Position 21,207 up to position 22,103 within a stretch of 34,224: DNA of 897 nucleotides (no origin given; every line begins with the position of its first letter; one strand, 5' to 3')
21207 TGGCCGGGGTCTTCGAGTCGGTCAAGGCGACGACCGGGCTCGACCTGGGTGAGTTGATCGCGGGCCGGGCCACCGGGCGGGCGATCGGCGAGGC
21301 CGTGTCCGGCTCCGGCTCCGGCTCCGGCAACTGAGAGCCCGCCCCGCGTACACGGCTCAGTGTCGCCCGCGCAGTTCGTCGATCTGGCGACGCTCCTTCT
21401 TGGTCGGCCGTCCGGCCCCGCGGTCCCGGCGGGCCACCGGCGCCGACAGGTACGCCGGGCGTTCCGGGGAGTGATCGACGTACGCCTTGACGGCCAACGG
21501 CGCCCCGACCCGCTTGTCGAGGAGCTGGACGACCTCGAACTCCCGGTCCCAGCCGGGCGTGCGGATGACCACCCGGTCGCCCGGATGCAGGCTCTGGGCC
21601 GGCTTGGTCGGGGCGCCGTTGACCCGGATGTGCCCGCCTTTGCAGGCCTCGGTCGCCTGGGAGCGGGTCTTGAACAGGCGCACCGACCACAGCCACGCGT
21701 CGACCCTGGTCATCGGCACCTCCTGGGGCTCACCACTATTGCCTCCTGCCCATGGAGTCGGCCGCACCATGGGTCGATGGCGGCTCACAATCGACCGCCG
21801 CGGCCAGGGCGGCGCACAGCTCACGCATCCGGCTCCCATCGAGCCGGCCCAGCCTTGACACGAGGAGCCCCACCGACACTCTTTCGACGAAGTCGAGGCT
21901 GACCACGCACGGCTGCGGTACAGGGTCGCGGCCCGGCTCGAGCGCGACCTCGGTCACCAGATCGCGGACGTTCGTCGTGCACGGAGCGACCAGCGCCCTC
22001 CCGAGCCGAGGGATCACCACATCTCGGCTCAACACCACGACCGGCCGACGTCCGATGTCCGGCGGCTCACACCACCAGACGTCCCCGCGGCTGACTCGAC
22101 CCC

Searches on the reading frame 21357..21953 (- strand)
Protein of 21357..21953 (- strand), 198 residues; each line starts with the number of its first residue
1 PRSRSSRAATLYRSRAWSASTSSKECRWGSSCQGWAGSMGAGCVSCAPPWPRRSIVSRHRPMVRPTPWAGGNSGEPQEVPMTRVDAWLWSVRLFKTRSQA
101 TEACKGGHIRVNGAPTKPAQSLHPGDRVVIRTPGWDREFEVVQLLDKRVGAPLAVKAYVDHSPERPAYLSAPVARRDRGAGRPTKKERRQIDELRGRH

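Call 15: search_protein_families(library=pfam, proteins=[window:21357-21953:-], max_evalue=0.001)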
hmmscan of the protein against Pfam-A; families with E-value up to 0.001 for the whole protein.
window:21357-21953:- (198 aa): 1 family
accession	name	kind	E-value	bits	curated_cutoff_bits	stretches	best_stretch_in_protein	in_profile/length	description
PF01479.30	S4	-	9.7e-12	44.9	22.8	1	83-128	2-48/48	S4 domain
